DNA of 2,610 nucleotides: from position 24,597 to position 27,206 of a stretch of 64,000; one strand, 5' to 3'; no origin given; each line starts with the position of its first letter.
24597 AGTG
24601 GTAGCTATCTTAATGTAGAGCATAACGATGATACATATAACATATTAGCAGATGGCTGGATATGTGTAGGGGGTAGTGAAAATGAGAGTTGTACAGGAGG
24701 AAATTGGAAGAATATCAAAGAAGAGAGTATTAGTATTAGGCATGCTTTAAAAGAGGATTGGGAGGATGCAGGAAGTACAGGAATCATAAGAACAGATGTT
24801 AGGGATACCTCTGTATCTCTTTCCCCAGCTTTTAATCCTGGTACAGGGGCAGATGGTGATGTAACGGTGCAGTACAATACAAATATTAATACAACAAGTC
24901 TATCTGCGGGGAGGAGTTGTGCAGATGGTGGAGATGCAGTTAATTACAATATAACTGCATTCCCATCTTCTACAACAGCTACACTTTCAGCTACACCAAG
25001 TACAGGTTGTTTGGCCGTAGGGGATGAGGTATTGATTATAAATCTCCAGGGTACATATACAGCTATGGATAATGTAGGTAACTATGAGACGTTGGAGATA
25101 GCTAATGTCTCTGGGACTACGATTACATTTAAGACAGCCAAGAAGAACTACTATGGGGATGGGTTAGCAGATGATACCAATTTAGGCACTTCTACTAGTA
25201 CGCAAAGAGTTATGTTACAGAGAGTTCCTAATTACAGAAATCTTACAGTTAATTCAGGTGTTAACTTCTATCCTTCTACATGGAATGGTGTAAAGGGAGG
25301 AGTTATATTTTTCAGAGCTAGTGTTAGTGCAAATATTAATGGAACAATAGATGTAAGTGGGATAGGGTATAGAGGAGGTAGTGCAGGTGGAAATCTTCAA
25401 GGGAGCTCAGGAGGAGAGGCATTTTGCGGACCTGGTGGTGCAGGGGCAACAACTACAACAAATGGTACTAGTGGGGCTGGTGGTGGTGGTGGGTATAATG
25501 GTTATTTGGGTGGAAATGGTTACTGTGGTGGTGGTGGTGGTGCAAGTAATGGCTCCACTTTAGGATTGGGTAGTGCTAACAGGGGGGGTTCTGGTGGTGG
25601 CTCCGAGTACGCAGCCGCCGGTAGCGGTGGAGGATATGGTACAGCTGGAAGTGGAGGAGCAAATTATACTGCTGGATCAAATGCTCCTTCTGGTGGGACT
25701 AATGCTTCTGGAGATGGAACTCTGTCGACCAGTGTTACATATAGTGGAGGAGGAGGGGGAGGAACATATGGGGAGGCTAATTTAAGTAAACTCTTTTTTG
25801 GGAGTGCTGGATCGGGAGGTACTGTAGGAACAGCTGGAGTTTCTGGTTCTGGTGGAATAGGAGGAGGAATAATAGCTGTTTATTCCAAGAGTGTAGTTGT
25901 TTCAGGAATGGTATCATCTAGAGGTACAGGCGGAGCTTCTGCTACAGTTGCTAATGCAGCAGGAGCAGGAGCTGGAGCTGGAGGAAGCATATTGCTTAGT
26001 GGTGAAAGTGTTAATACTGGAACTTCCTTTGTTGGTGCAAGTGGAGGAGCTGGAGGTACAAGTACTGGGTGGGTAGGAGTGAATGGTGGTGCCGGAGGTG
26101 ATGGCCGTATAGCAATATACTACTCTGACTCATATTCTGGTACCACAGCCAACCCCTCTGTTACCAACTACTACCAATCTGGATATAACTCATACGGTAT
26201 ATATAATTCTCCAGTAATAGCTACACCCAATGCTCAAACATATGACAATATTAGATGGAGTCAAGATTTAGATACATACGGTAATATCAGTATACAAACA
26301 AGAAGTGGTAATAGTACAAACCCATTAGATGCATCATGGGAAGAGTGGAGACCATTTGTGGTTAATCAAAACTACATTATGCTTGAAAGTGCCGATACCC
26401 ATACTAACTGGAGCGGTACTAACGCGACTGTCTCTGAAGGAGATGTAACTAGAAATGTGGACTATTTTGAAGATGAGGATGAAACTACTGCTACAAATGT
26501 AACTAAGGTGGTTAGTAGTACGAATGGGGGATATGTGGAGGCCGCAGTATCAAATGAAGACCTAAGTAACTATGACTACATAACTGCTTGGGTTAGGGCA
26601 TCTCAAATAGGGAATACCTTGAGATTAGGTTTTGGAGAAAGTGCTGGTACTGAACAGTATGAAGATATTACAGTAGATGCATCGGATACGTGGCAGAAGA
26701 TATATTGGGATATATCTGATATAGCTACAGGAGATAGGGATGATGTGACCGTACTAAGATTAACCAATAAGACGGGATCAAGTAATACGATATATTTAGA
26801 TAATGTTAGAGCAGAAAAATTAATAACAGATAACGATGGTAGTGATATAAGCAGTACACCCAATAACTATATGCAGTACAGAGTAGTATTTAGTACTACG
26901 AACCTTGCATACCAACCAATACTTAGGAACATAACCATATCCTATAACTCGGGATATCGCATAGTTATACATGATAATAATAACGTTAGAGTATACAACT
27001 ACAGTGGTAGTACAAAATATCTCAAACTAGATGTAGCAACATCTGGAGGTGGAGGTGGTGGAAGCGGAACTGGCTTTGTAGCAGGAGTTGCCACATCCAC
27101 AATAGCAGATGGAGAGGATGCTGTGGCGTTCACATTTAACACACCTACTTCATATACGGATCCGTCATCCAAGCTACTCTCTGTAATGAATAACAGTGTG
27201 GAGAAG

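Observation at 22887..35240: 4117-aa giant modular surface protein with four repeats of a beta-helix plus Gly/Cys-rich module and two CBM-like domains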

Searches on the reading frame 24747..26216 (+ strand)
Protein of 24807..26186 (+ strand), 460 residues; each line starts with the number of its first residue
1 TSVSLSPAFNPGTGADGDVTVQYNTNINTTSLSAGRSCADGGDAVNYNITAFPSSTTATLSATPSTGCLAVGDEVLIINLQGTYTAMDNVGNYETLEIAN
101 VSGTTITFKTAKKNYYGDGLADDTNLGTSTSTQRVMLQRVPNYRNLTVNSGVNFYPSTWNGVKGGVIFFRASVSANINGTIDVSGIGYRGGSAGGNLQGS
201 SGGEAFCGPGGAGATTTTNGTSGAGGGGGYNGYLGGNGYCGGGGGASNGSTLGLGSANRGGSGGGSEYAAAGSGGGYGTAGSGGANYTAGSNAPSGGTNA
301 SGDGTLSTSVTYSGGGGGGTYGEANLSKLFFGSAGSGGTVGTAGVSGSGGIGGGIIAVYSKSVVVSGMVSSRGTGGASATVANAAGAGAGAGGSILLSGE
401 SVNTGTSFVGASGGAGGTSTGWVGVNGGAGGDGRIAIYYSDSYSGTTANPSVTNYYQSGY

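Call 11: search_protein_families(library=pfam, proteins=[window:24807-26186:+], max_evalue=10)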
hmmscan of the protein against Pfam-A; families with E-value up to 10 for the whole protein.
window:24807-26186:+ (460 aa): 0 families

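Call 13: search_protein_families(library=ncbifam, proteins=[window:24807-26186:+], max_evalue=1)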
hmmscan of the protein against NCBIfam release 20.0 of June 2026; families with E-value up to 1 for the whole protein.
window:24807-26186:+ (460 aa): 1 family
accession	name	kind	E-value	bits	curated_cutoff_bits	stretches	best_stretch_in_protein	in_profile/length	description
NF047640.1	gliding_AgmC_N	equivalog_domain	3.1e-09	36.3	275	2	9-259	25-266/412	adventurous gliding motility protein AgmC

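Call 15: find_homologous_proteins(query=A1, max_evalue=0.00001)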
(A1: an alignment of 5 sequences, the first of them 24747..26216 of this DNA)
Query A1 (5 sequences) (490 aa, profile of the alignment): 223 proteins with E <= 0.00001 among 8000 candidates; the best 120 are listed.
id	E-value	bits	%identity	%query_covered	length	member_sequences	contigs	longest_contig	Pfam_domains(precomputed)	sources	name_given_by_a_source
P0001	2.7e-170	586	40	91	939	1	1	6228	-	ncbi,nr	ncbi:prepilin-type N-terminal cleavage/methylation domain-containing protein [Candidatus Dojkabacter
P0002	5.5e-159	548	43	45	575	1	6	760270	-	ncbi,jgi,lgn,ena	jgi:hypothetical protein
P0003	1.5e-136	474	59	44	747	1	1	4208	-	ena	-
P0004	1.7e-124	434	55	42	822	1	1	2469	-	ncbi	ncbi:hypothetical protein ACFL1M_04970, partial [Patescibacteria group bacterium]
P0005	1.6e-117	411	52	42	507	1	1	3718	-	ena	-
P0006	2.1e-115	405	62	40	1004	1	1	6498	PF25788.3,PF10102.15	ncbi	-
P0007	4.1e-113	397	-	-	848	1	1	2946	-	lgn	-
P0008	2.5e-110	388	63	41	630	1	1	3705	-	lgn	-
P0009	6.9e-109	383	58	37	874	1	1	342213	PF25788.3,PF10102.15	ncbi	-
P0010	2.9e-108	381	58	43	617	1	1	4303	-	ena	-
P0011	2.1e-107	378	57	42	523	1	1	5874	-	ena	-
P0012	2.7e-104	368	56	47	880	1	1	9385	PF26696.1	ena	-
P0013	3.0e-103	364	42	92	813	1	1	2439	-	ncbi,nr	ncbi:MAG: hypothetical protein Q8M92_09755, partial [Candidatus Subteraquimicrobiales bacterium]|nr:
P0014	4.1e-103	364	55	45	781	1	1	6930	-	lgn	-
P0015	6.3e-103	363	50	41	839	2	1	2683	PF13385.14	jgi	jgi:hypothetical protein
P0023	6.1e-91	324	60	37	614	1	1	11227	PF12662.14,PF07645.22,PF14670.13,PF00008.34,PF12947.14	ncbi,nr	ncbi:MAG TPA: hypothetical protein VHO06_10225, partial [Polyangia bacterium]|nr:hypothetical protei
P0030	3.5e-86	308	52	6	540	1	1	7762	PF07963.18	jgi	jgi:prepilin-type N-terminal cleavage/methylation domain-containing protein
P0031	7.1e-86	307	51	39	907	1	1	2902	PF07645.22,PF00020.25,PF12661.14,PF00008.34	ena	-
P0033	2.5e-85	305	68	4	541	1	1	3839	PF07963.18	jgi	-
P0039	7.0e-79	284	-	-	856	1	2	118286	PF21722.5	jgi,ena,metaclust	metaclust:\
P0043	2.3e-78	282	51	37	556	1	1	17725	-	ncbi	ncbi:MAG: hypothetical protein ABUL60_21345 [Myxococcales bacterium]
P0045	1.5e-76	276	46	40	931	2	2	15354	PF25778.2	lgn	-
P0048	1.2e-75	273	43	37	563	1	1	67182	-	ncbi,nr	ncbi:MAG: hypothetical protein HY811_06660 [Planctomycetes bacterium]|nr:hypothetical protein [Planc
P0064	4.7e-67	245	41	40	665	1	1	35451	-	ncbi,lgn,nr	ncbi:MAG TPA: hypothetical protein VLH94_03180 [Spirochaetia bacterium]|nr:hypothetical protein [Spi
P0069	3.9e-65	239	50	38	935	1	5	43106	PF13715.13,PF24025.2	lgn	-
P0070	4.2e-65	239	49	35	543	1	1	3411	PF12662.14,PF07645.22,PF14670.13,PF00008.34,PF12947.14,PF12946.14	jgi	jgi:hypothetical protein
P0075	9.1e-64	234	-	-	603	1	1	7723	PF12662.14,PF07645.22,PF14670.13,PF00008.34,PF12947.14,PF12946.14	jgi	jgi:hypothetical protein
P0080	9.9e-62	227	-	-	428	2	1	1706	PF00404.25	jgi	jgi:hypothetical protein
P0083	2.3e-60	223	47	22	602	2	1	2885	PF00754.32,PF22633.4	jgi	jgi:hypothetical protein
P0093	1.9e-54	203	-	-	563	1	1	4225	PF12661.14,PF07974.20,PF25024.1,PF00008.34,PF23106.2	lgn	-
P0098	1.9e-52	197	47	35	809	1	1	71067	PF00526.24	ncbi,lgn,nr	ncbi:MAG: hypothetical protein EPO40_36510 [Myxococcaceae bacterium]|nr:MAG: hypothetical protein EP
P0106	1.1e-48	184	43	37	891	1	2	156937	PF11617.14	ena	-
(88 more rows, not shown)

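Call 19: search_solved_structures(query=A1, max_evalue=1)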
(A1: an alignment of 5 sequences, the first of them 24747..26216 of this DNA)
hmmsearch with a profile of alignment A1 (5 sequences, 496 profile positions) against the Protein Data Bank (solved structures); distinct sequences matched with E-value up to 1: 0.

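Call 49: find_related_loci(query=A1, collection=genome_contigs, flank=3000)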
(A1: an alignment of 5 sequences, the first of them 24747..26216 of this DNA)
Query A1 (490 aa) in genome_contigs; peptide patterns used: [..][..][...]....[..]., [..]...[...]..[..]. (x = any residue, [..] = any of these).
187 stretches matched a pattern; 116 encode a relative of the query (tblastn E <= 1e-3); the best 80 are kept; 75 distinct loci.
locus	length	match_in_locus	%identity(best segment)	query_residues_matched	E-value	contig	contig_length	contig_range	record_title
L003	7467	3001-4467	87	1-490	0e+0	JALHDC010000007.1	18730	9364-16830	MAG: bacterium isolate 1-no_shock_S1_027 scaffold_1209, whole genome shotgun sequence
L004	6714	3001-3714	77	1-233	4e-108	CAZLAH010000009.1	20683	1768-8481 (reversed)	MAG TPA_asm: uncultured Candidatus Saccharibacteria bacterium isolate SRP192927_co2_210 genome assembly, contig: NODE_39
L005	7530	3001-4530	50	1-490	9e-100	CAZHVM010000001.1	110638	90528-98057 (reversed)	MAG TPA_asm: uncultured Candidatus Saccharibacteria bacterium isolate SRP192927_co3_113 genome assembly, contig: NODE_20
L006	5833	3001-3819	58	1-268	5e-86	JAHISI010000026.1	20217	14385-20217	MAG: Patescibacteria group bacterium isolate MM_PC_MetaG.mb.168 MM_PC_MetaG.mb.168_k141_679578, whole genome shotgun seq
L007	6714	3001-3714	62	1-234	1e-84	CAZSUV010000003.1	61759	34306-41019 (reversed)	MAG TPA_asm: uncultured Candidatus Saccharibacteria bacterium isolate SRP302447_co3_161 genome assembly, contig: NODE_13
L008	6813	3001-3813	56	1-267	1e-82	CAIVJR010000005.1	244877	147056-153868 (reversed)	uncultured bacterium isolate Loclat_bin-19700 genome assembly, contig: bin-19700:05/10, whole genome shotgun sequence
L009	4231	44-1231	60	4-477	2e-81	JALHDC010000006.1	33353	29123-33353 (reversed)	MAG: bacterium isolate 1-no_shock_S1_027 scaffold_548, whole genome shotgun sequence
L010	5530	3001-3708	61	1-232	3e-81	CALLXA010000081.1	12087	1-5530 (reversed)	MAG TPA_asm: uncultured bacterium isolate SRR3330206_bin.35_CONCOCT_v1.1_MAG genome assembly, contig: ERZ724085.4065, wh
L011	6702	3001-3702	62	1-229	4e-80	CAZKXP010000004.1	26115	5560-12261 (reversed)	MAG TPA_asm: uncultured Candidatus Saccharibacteria bacterium isolate binchicken_co117_335 genome assembly, contig: NODE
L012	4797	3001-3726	60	1-233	2e-80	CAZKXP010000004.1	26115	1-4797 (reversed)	MAG TPA_asm: uncultured Candidatus Saccharibacteria bacterium isolate binchicken_co117_335 genome assembly, contig: NODE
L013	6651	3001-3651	63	22-236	2e-78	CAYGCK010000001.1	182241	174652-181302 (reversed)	MAG TPA_asm: uncultured Candidatus Saccharibacteria bacterium isolate ERP108616_co2_550 genome assembly, contig: NODE_21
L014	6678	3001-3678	59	1-228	3e-78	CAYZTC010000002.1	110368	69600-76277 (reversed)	MAG TPA_asm: uncultured Candidatus Saccharibacteria bacterium isolate SRP068000_co1_121 genome assembly, contig: NODE_91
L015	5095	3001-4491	48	1-490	9e-76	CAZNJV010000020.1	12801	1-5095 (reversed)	MAG TPA_asm: uncultured Candidatus Saccharibacteria bacterium isolate SRP263991_co3_616 genome assembly, contig: NODE_61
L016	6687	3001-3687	58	14-236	1e-74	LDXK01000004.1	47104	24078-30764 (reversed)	MAG: candidate division WWE3 bacterium CSP1-7 XU08_C0004, whole genome shotgun sequence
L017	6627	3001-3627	61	1-212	7e-75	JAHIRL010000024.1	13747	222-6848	MAG: Patescibacteria group bacterium isolate MM_PC_MetaG.mb.124 MM_PC_MetaG.mb.124_k141_303967, whole genome shotgun seq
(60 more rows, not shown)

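Call 59: search_protein_families(library=pfam, proteins=[P0039, P0006, P0012, P0045, P0069, P0106, P0023, P0001, P0083, P0080], max_evalue=0.001)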
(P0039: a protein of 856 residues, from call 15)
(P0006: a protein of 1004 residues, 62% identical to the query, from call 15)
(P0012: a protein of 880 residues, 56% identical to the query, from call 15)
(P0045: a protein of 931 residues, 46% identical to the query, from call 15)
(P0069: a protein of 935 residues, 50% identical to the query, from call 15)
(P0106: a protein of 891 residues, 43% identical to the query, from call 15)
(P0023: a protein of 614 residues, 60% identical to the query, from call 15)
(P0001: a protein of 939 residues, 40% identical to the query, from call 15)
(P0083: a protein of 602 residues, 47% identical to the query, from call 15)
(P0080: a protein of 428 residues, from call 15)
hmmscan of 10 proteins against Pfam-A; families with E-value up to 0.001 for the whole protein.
P0039 (856 aa): 1 family
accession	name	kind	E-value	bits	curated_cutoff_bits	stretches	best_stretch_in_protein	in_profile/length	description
PF21722.4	Gly_rich_2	-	2e-15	57.9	24.3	1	119-360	7-225/226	Glycine-rich domain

P0006 (1004 aa): 2 families
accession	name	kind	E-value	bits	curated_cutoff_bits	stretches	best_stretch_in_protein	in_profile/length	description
PF25788.1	Ig_Rha78A_N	-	2.3e-37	127.9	27.4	3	880-984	3-99/105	Rha78A-like, N-terminal immunoglobulin domain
PF10102.14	DUF2341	-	1.3e-14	54.8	23.4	1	111-168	1-59/84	Domain of unknown function (DUF2341)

P0012 (880 aa): 1 family
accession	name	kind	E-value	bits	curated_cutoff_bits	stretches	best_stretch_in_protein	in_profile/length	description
PF11962.13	Peptidase_G2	-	2.9e-05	24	25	1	665-731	38-99/228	Peptidase_G2, IMC autoproteolytic cleavage domain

P0045 (931 aa): 1 family
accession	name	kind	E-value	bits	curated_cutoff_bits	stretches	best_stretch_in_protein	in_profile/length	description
PF25778.1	DUF7948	-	2.6e-05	24.8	27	1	124-226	98-195/214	Domain of unknown function (DUF7948)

P0069 (935 aa): 4 families
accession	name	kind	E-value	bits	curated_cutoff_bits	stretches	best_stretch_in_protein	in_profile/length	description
PF24025.1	Ig_DR_A0283-like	-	1.4e-05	25.8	27.1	1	825-875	8-63/102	DR_A0283-like, Ig-like domain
PF13715.12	CarbopepD_reg_2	-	1.9e-05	25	32.2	1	835-899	11-75/88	CarboxypepD_reg-like domain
PF11974.14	bMG3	-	0.0002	21.7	34.9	1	822-877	11-76/103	Bacterial alpha-2-macroglobulin MG3 domain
PF00041.27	fn3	-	0.0005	20.7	25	1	688-765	10-81/84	Fibronectin type III domain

P0106 (891 aa): 1 family
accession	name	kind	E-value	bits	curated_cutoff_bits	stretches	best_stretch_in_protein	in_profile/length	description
PF11617.13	Cu-binding_MopE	-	2.3e-60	200.9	27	7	248-277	1-30/30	Putative metal-binding motif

P0023 (614 aa): 6 families
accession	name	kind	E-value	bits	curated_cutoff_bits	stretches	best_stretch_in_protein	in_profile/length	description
PF12947.13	EGF_3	-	5.8e-24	84.5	28.5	3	90-124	1-34/36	EGF domain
PF07645.21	EGF_CA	-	7.9e-23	80.9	27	3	129-170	1-43/43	Calcium-binding EGF domain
PF14670.12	FXa_inhibition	-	1.7e-19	70.1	33.4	2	47-77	1-28/36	Coagulation Factor Xa inhibitory site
PF12662.13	cEGF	-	3.8e-12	46.3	26.6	3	109-132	1-24/24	Complement Clr-like EGF-like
PF00008.33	EGF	-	1.7e-08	35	21.5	1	176-204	1-30/32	EGF-like domain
PF12661.13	hEGF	-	5.7e-05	23.8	29.3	1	181-202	1-22/22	Human growth factor-like EGF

P0001 (939 aa): 2 families
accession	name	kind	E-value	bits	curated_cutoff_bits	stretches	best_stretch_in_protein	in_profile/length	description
PF07963.17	N_methyl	-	0.00032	20.6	21.2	1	10-32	4-26/27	Prokaryotic N-terminal methylation motif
PF23668.1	CUB_CDCP1_2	-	0.00081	19.6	27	0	172-195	42-65/108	CDCP1 CUB domain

P0083 (602 aa): 2 families
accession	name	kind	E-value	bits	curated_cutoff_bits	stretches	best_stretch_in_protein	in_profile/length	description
PF00754.31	F5_F8_type_C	-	4.2e-10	40.3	28.2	1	118-229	2-117/127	F5/8 type C domain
PF22633.2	F5_F8_type_C_2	-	1.3e-08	35.8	27.8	1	131-217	1-88/91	NedA-like, galactose-binding domain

P0080 (428 aa): 1 family
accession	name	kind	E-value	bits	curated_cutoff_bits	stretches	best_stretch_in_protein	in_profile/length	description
PF00404.24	Dockerin_1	-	8.1e-07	29.6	22.9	1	370-419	1-51/57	Dockerin type I domain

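Call 63: search_protein_families(library=phrogs, proteins=[window:24807-26186:+], max_evalue=0.01)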
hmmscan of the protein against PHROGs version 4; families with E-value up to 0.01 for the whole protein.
window:24807-26186:+ (460 aa): 0 families

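Call 64: search_protein_families(library=ncbifam, proteins=[P0098, P0043, P0023, P0070, P0075, P0031, P0093, P0001, P0048, P0064], max_evalue=0.001)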
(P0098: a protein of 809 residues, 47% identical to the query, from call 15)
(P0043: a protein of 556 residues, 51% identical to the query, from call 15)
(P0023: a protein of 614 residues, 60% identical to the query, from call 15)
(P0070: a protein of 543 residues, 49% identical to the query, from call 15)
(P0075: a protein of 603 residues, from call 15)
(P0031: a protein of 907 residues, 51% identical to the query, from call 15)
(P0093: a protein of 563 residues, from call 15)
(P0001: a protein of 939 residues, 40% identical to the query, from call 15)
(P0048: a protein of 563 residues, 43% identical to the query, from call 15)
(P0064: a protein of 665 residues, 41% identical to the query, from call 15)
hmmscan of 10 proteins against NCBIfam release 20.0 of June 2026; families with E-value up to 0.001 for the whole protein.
P0098 (809 aa): 1 family
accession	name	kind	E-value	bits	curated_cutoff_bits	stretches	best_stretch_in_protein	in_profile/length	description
NF047640.1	gliding_AgmC_N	equivalog_domain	2.2e-11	43.4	275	1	508-807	103-393/412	adventurous gliding motility protein AgmC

P0043 (556 aa): 1 family
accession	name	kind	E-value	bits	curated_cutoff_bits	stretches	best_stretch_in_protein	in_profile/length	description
NF047640.1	gliding_AgmC_N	equivalog_domain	3.8e-18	65.6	275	1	234-547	104-401/412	adventurous gliding motility protein AgmC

P0023 (614 aa): 1 family
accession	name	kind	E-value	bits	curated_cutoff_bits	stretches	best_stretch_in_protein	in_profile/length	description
NF047640.1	gliding_AgmC_N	equivalog_domain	4.8e-11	42.2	275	1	286-605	99-404/412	adventurous gliding motility protein AgmC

P0070 (543 aa): 1 family
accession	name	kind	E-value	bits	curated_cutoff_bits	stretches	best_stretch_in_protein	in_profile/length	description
NF047640.1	gliding_AgmC_N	equivalog_domain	5.7e-21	74.9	275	1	271-539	124-391/412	adventurous gliding motility protein AgmC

P0075 (603 aa): 1 family
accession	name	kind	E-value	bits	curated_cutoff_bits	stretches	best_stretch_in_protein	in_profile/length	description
NF047640.1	gliding_AgmC_N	equivalog_domain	1.4e-15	57.2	275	1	344-599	138-391/412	adventurous gliding motility protein AgmC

P0031 (907 aa): 1 family
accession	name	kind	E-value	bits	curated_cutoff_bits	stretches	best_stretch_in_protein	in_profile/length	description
NF047640.1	gliding_AgmC_N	equivalog_domain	1.1e-16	60.9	275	1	573-891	93-398/412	adventurous gliding motility protein AgmC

P0093 (563 aa): 1 family
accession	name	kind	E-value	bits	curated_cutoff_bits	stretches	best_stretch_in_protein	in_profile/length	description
NF047640.1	gliding_AgmC_N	equivalog_domain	6e-16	58.4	275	1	207-555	53-387/412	adventurous gliding motility protein AgmC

P0001 (939 aa): 6 families
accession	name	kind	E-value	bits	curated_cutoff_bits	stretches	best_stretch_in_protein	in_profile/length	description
NF047640.1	gliding_AgmC_N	equivalog_domain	1.7e-34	119.5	275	2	557-933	27-402/412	adventurous gliding motility protein AgmC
NF040999.1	pilin_ComGC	equivalog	6.5e-07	29.5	75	1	11-80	2-67/84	competence type IV pilus major pilin ComGC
TIGR01710.1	typeII_sec_gspG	equivalog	2.9e-06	27.3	88.85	1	12-78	2-65/134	type II secretion system major pseudopilin GspG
TIGR01708.2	typeII_sec_gspH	equivalog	3.8e-05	23.7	80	1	13-40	4-31/169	type II secretion system minor pseudopilin GspH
TIGR02532.1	IV_pilin_GFxxxE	domain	0.00011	21.9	16.3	1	11-33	2-24/24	prepilin-type N-terminal cleavage/methylation domain-containing protein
NF007862.0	PRK10574.1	equivalog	0.00089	19.4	138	0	10-71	4-63/145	prepilin peptidase-dependent pilin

P0048 (563 aa): 1 family
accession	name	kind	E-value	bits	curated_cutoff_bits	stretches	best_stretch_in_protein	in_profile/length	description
NF047640.1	gliding_AgmC_N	equivalog_domain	2.4e-20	72.9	275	2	269-423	239-395/412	adventurous gliding motility protein AgmC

P0064 (665 aa): 1 family
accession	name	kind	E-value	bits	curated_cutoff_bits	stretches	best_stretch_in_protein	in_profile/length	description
NF047640.1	gliding_AgmC_N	equivalog_domain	1.9e-24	86.4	275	2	170-412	24-265/412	adventurous gliding motility protein AgmC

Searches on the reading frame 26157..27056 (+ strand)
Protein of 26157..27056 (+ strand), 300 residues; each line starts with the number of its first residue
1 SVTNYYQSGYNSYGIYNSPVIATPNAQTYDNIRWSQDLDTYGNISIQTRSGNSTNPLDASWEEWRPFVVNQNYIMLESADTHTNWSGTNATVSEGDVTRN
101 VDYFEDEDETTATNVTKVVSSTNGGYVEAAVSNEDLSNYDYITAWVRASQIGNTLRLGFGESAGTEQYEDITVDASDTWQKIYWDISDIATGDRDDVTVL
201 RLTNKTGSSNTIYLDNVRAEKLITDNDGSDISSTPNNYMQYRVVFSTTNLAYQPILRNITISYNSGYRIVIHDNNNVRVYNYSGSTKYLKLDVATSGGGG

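Call 11: search_protein_families(library=pfam, proteins=[window:26157-27056:+], max_evalue=10)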
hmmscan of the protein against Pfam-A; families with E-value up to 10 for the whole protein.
window:26157-27056:+ (300 aa): 0 families

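Call 13: search_protein_families(library=ncbifam, proteins=[window:26157-27056:+], max_evalue=1)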
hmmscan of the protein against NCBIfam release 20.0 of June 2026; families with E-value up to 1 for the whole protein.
window:26157-27056:+ (300 aa): 0 families

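Call 22: find_homologous_proteins(query=window:26187-27056:+, max_evalue=0.001)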
Query window:26187-27056:+ (290 aa): 3 proteins with E <= 0.001 among 1705 candidates.
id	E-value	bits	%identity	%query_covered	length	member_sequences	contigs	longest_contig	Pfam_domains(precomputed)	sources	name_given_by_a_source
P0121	1.0e-69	253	60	71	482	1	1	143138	-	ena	-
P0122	4.4e-66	241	62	59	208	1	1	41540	-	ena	-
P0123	2.0e-40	157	67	38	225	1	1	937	-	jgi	jgi:hypothetical protein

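Call 63: search_protein_families(library=phrogs, proteins=[window:26157-27056:+], max_evalue=0.01)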
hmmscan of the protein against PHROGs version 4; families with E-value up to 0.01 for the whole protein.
window:26157-27056:+ (300 aa): 1 family
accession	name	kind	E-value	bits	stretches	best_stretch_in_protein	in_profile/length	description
phrog_6185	-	unknown function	0.0032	16.9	1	100-218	466-588/647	-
